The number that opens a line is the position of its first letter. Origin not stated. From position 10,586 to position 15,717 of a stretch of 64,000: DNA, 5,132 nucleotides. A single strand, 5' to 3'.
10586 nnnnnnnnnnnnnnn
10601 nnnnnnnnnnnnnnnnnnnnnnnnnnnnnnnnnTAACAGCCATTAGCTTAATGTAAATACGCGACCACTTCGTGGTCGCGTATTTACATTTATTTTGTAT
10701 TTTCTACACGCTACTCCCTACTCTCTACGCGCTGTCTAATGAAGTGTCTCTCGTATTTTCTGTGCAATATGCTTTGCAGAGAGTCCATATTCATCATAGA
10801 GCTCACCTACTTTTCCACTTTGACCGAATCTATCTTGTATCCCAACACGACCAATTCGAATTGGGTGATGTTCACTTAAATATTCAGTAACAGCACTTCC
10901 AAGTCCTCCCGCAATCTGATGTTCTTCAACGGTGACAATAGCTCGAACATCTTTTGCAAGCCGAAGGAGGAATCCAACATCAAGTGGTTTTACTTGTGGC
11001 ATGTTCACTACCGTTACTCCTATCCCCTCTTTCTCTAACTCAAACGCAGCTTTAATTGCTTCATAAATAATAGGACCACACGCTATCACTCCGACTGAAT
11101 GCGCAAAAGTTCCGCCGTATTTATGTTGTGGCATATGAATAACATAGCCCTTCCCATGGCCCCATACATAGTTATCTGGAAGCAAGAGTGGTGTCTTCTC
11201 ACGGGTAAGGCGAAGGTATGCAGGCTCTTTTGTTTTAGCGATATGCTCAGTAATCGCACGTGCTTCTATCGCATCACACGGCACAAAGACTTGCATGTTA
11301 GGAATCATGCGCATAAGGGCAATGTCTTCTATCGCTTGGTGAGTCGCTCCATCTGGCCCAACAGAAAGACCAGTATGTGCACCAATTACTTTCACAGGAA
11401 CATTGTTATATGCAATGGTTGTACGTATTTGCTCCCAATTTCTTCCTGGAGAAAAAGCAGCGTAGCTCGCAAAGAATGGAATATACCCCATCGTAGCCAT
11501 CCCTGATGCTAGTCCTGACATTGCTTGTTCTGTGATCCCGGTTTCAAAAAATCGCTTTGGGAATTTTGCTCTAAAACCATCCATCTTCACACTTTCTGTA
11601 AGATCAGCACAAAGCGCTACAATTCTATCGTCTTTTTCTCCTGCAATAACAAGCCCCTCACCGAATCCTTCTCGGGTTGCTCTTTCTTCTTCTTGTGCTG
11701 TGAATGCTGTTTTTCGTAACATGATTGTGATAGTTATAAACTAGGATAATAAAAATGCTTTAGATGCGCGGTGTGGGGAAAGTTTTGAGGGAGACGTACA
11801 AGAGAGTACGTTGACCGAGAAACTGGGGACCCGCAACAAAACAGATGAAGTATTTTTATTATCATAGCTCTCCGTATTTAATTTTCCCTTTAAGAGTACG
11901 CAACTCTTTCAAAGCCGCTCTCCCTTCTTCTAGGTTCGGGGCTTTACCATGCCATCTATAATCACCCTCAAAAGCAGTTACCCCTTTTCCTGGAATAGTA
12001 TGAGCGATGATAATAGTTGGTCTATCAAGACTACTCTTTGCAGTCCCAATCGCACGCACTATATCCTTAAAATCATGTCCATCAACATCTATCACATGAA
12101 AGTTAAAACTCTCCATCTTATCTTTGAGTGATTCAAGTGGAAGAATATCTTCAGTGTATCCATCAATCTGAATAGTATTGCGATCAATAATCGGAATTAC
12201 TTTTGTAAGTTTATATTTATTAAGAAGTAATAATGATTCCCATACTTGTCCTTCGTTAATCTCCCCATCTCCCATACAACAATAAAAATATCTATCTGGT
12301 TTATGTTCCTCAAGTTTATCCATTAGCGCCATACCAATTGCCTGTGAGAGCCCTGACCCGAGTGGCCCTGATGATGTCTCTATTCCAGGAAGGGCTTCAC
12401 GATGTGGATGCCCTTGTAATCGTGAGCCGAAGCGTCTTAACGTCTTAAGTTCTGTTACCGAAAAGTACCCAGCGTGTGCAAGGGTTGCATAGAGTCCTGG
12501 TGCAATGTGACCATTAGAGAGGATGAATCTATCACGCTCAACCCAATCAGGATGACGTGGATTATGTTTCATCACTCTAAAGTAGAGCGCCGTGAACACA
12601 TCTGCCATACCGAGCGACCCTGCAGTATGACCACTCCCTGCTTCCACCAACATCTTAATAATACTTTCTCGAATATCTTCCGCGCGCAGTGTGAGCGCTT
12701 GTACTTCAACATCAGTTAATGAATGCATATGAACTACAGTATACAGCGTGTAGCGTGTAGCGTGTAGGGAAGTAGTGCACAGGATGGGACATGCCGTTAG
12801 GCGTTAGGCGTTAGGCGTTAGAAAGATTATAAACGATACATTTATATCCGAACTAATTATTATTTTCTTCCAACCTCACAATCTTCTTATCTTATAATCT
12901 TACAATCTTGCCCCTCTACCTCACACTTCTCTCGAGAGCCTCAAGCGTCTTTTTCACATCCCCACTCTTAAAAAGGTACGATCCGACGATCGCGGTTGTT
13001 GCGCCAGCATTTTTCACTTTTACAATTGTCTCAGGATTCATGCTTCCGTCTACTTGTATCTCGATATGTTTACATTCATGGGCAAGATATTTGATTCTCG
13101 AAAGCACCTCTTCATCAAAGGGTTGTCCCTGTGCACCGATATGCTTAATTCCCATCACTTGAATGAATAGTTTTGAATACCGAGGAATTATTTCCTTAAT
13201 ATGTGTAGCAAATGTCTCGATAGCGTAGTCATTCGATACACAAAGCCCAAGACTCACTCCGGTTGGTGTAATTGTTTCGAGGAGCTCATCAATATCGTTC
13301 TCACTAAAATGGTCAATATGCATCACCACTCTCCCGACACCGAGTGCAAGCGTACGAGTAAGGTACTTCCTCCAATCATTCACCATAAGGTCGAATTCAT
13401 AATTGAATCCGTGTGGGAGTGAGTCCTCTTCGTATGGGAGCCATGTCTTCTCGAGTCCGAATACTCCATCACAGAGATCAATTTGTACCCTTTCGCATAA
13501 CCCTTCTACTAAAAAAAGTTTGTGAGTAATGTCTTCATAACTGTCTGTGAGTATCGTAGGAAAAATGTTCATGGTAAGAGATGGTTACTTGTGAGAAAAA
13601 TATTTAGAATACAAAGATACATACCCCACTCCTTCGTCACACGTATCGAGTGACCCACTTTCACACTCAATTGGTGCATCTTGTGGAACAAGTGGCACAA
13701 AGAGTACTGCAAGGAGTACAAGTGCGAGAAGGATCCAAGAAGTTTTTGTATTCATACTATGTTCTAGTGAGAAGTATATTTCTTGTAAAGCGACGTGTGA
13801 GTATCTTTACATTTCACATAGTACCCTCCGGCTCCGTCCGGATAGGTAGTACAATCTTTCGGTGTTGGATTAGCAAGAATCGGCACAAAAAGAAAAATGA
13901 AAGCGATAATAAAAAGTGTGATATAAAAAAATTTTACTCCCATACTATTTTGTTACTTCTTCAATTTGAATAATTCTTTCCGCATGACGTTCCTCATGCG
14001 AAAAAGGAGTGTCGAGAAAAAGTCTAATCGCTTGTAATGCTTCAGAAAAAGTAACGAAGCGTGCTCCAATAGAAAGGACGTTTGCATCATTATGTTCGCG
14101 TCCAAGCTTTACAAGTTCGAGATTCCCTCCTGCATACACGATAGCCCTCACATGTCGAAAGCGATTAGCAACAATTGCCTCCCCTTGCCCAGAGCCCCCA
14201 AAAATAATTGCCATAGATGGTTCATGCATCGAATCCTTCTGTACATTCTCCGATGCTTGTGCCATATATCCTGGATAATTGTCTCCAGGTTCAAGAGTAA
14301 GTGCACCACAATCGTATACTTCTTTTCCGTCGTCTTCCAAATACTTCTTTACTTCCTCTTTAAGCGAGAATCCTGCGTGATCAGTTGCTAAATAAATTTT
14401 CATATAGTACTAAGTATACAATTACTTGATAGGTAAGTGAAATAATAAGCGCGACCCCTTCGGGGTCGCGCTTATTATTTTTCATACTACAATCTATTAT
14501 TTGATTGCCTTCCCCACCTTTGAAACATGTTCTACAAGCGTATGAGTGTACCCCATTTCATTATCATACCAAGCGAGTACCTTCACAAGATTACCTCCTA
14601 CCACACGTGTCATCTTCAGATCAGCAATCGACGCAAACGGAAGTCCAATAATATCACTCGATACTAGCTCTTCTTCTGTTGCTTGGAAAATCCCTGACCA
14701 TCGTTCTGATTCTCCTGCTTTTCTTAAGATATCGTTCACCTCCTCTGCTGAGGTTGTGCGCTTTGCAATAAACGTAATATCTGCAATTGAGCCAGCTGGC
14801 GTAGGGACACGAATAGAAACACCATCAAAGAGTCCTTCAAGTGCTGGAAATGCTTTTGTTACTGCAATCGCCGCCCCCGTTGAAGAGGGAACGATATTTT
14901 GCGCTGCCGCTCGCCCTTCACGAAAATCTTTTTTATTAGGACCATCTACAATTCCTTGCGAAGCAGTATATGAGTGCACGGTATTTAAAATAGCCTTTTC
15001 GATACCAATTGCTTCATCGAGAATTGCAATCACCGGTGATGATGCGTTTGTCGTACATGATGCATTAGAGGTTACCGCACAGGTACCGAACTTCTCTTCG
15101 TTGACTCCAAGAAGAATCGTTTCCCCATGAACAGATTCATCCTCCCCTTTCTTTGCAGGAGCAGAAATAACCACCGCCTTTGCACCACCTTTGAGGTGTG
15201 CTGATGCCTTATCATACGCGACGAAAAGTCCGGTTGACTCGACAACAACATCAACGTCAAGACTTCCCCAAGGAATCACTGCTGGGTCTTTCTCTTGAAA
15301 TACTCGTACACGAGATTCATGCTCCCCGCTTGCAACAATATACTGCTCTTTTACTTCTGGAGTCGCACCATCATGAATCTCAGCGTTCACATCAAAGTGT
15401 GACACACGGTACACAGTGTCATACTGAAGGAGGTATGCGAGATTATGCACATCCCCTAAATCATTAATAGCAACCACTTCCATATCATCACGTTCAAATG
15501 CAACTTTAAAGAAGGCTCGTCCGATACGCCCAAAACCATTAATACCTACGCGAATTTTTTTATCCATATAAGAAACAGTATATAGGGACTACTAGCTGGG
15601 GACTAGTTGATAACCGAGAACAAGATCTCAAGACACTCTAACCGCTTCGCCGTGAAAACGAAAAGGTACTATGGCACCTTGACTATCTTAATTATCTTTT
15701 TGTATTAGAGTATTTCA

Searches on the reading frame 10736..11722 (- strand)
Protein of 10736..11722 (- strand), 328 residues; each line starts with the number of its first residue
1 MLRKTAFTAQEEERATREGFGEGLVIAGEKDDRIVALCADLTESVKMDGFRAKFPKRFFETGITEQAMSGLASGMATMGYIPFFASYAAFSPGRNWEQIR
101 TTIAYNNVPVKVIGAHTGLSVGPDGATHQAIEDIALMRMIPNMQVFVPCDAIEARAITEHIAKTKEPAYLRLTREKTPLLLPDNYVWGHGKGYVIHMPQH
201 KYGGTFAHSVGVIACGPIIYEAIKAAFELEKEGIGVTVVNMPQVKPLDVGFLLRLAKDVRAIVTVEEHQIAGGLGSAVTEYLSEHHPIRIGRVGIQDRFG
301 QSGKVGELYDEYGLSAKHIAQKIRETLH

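Call 7: search_protein_families(library=pfam, proteins=[window:10736-11722:-], max_evalue=0.001)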
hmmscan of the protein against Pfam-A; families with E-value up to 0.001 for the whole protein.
window:10736-11722:- (328 aa): 3 families
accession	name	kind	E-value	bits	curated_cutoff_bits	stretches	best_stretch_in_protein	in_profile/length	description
PF02779.29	Transket_pyr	-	2.8e-42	144.8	27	1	14-177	3-172/174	Transketolase, pyrimidine binding domain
PF02780.25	Transketolase_C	-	7.2e-27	94.2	25.9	1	210-319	12-124/124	Transketolase, C-terminal domain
PF22613.1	Transketolase_C_1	-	4.6e-07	30.5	27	1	208-314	12-112/113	Transketolase-like TK C-terminal domain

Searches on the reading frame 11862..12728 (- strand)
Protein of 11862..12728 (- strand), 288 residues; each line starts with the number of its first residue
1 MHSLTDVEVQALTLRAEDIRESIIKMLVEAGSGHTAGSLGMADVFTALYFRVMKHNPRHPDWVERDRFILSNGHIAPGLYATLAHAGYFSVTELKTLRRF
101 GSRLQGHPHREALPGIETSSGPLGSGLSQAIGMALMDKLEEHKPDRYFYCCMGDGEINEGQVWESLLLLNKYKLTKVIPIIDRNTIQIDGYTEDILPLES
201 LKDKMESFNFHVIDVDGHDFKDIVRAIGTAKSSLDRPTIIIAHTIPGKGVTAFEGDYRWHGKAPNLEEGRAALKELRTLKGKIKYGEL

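Call 7: search_protein_families(library=pfam, proteins=[window:11862-12728:-], max_evalue=0.001)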
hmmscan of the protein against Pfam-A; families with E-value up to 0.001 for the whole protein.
window:11862-12728:- (288 aa): 4 families
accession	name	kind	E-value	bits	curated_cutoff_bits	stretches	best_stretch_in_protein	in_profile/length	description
PF00456.26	Transketolase_N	-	4e-59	200.7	22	1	18-267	8-266/334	Transketolase, thiamine diphosphate binding domain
PF13292.11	DXP_synthase_N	-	4.1e-11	43.1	21.2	1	4-188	10-175/274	1-deoxy-D-xylulose-5-phosphate synthase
PF00676.26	E1_dh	-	6.8e-09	35.5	22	1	105-232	86-209/300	Dehydrogenase E1 component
PF09364.15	XFP_N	-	7.2e-07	28.8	23.7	1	113-227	132-244/364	XFP N-terminal domain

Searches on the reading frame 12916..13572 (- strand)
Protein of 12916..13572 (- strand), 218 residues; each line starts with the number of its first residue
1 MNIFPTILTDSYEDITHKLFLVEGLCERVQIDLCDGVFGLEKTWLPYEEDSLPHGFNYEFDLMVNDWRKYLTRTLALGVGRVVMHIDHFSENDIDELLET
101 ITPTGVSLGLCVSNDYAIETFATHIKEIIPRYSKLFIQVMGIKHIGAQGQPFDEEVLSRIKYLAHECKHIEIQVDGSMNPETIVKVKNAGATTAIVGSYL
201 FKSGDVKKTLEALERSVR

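Call 7: search_protein_families(library=pfam, proteins=[window:12916-13572:-], max_evalue=0.001)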
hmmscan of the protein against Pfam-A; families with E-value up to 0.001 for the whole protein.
window:12916-13572:- (218 aa): 1 family
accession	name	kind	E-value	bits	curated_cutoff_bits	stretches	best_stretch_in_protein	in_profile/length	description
PF00834.25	Ribul_P_3_epim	-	9.1e-14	51.8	21.1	1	29-201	29-198/198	Ribulose-phosphate 3 epimerase family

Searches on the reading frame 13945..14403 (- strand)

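Call 90: search_protein_families(library=pfam, proteins=[window:13945-14403:-], max_evalue=0.001)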
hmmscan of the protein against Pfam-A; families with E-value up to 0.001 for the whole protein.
window:13945-14403:- (152 aa): 1 family
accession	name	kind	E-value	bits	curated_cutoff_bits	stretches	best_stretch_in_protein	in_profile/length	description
PF02502.23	LacAB_rpiB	-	5.5e-35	120.8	24.7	1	3-147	1-138/138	Ribose/Galactose Isomerase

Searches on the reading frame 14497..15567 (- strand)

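Call 7: search_protein_families(library=pfam, proteins=[window:14497-15567:-], max_evalue=0.001)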
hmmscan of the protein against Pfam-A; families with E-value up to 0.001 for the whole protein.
window:14497-15567:- (356 aa): 2 families
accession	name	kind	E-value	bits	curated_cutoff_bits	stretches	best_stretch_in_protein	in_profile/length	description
PF02800.25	Gp_dh_C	-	4.7e-52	176.2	24.4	1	178-334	3-158/158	Glyceraldehyde 3-phosphate dehydrogenase, C-terminal domain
PF00044.30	Gp_dh_N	-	2.7e-30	105.1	31.7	1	5-116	1-99/101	Glyceraldehyde 3-phosphate dehydrogenase, NAD binding domain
